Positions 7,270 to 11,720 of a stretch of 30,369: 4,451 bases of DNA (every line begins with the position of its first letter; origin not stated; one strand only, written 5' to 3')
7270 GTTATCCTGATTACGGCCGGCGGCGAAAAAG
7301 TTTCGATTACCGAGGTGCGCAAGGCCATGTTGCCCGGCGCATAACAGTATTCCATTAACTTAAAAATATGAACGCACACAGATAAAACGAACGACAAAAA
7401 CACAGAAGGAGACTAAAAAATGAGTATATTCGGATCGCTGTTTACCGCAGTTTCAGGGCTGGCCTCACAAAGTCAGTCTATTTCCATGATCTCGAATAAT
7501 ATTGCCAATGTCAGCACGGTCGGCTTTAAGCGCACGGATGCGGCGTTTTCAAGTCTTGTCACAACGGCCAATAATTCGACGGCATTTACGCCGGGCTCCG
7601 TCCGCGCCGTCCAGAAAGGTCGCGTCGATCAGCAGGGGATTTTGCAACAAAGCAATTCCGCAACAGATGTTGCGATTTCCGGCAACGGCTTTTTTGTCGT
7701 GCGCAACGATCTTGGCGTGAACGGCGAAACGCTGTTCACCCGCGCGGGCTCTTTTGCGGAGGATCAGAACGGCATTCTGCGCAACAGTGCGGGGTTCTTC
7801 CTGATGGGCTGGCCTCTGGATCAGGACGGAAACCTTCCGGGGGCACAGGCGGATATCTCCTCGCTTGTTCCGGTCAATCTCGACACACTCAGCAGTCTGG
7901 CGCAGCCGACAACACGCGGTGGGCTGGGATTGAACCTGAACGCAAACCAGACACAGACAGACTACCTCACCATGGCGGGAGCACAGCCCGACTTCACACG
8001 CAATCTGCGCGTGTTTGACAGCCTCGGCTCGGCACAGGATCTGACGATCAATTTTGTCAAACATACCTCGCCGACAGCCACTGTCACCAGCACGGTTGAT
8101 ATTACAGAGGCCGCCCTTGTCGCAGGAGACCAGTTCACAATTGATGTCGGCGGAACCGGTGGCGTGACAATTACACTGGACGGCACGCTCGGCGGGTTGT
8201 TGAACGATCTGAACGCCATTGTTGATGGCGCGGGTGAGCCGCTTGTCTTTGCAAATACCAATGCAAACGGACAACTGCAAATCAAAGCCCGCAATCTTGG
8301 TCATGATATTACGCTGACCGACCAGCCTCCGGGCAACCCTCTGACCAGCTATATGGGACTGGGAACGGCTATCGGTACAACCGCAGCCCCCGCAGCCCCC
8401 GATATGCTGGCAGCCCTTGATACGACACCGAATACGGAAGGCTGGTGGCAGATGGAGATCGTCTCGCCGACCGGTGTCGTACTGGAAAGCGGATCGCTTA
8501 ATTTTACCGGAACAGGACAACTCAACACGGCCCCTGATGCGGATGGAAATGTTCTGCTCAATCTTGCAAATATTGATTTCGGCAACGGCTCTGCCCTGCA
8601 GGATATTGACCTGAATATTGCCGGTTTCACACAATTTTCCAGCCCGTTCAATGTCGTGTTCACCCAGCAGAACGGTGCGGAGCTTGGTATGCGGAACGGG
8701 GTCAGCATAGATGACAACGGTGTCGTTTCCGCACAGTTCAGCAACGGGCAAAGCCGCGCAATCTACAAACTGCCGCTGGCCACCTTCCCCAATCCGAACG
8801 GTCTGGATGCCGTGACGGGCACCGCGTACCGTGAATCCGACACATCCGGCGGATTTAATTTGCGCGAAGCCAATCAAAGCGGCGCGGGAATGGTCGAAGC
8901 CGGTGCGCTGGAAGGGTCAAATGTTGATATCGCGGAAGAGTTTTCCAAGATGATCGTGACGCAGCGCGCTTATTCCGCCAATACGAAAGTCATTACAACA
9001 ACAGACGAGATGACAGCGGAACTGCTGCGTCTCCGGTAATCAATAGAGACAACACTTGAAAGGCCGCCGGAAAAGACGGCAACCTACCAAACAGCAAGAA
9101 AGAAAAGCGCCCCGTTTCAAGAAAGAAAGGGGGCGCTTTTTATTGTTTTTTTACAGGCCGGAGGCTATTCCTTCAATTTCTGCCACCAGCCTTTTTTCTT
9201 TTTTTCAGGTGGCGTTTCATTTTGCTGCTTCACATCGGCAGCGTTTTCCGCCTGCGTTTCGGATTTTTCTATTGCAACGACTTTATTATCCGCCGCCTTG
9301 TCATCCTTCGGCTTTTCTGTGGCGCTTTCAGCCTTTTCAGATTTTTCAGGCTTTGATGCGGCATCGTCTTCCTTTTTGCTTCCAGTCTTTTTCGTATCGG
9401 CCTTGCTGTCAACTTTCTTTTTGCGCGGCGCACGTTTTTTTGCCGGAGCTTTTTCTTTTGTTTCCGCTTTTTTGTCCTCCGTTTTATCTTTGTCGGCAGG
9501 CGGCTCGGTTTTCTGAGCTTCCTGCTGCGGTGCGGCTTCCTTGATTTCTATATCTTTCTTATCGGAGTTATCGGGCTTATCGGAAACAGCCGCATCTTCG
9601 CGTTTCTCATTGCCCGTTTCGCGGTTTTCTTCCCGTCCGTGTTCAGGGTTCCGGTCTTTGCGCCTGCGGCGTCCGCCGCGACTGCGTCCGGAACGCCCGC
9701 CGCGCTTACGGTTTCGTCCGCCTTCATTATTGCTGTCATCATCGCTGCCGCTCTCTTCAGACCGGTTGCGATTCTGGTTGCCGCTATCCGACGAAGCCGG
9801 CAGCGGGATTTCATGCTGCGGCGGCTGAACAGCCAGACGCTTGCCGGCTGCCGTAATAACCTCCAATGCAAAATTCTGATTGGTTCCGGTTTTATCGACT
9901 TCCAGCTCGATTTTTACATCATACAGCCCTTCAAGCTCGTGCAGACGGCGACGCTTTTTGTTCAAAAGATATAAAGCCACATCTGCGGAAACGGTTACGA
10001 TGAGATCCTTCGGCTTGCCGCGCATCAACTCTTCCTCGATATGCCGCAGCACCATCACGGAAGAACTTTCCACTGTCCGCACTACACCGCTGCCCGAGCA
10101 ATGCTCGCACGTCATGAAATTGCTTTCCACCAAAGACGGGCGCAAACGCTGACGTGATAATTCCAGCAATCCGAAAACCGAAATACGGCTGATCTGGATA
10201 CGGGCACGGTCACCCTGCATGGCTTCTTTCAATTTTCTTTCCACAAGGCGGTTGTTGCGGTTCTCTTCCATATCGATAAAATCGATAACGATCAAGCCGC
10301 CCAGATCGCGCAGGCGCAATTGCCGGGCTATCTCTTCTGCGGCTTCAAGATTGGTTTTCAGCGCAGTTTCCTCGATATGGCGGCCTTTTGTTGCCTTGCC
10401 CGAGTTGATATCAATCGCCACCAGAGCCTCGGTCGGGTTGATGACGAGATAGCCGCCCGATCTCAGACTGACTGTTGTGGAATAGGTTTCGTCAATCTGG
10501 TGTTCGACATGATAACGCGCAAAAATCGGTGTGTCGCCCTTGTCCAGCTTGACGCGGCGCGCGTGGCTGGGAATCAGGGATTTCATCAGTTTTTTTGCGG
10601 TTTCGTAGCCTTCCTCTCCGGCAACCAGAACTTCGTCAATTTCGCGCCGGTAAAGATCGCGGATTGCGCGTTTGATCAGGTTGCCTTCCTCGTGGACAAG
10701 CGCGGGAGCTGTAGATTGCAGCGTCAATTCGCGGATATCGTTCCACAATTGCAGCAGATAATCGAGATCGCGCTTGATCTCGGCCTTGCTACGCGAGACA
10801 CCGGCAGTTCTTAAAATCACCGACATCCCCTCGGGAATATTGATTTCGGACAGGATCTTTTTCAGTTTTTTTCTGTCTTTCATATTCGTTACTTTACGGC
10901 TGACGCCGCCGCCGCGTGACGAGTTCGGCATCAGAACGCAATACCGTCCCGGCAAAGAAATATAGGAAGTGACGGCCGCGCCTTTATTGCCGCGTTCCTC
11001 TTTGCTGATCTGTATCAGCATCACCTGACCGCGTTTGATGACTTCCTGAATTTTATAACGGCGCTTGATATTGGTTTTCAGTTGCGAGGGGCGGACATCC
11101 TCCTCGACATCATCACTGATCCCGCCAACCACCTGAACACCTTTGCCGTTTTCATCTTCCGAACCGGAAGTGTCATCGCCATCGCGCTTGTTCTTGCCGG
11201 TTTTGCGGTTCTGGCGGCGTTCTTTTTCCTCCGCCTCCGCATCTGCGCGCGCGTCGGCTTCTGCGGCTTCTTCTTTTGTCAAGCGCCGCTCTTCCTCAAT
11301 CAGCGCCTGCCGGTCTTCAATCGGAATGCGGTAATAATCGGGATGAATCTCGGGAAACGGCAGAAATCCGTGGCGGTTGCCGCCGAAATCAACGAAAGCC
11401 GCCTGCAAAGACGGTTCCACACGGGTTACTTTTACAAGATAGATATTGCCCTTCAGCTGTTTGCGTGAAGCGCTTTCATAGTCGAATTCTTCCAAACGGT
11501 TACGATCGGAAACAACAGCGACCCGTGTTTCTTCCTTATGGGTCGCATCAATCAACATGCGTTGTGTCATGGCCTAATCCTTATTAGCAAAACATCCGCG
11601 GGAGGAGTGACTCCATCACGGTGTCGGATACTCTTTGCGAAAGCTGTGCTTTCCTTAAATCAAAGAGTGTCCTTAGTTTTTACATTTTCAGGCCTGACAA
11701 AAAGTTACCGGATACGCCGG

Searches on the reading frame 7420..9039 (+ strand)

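Call 15: search_protein_families(library=pfam, proteins=[window:7420-9039:+], max_evalue=0.00001)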
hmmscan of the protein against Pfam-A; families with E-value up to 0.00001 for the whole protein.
window:7420-9039:+ (539 aa): 4 families
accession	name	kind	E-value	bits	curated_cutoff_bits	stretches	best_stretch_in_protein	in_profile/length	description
PF06429.18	Flg_bbr_C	-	6.7e-18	64.4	23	1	494-538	2-46/46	Flagellar basal body rod FlgEFG protein C-terminal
PF07559.19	FlgE_D2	-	3e-12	47.7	22.7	1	334-419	59-141/142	Flagellar basal body protein FlaE D2 domain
PF22692.1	LlgE_F_G_D1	-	4e-11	43.3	27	1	85-130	1-43/64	Flagellar hook protein FlgE/F/G D1 domain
PF00460.25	Flg_bb_rod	-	3e-09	37.1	20.7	1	9-37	3-31/31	Flagella basal body rod protein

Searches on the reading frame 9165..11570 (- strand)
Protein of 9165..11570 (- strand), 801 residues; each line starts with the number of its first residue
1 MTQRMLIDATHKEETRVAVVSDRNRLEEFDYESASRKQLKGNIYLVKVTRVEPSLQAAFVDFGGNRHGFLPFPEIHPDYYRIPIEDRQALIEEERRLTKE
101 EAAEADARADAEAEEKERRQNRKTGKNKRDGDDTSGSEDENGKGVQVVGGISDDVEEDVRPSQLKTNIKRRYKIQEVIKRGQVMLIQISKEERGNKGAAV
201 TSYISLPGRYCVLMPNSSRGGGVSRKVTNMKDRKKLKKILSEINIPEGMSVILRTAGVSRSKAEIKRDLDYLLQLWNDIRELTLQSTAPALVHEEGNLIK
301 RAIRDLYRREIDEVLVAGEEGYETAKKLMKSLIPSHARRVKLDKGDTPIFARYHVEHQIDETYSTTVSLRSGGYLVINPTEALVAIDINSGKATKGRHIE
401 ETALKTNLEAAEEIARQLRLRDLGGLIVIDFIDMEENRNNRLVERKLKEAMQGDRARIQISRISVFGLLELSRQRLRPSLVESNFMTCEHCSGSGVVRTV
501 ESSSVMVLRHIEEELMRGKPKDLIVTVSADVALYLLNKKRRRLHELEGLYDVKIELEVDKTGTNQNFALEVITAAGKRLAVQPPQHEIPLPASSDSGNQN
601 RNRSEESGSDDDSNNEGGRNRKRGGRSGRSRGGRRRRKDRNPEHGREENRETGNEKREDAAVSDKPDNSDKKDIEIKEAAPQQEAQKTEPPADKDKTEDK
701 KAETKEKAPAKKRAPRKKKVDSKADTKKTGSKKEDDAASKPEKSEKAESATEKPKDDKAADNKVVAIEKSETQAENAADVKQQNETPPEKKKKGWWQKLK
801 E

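Call 15: search_protein_families(library=pfam, proteins=[window:9165-11570:-], max_evalue=0.00001)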
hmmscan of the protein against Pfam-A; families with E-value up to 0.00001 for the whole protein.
window:9165-11570:- (801 aa): 2 families
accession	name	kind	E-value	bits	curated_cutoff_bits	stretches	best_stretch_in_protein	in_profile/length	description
PF10150.14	RNase_E_G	-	3.1e-101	338.8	25.5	1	205-475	1-269/270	Ribonuclease E/G family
PF20833.2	RNase_E_G_Thio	-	1.6e-25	89.5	26.8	1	487-570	1-84/86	RNase E/G, Thioredoxin-like domain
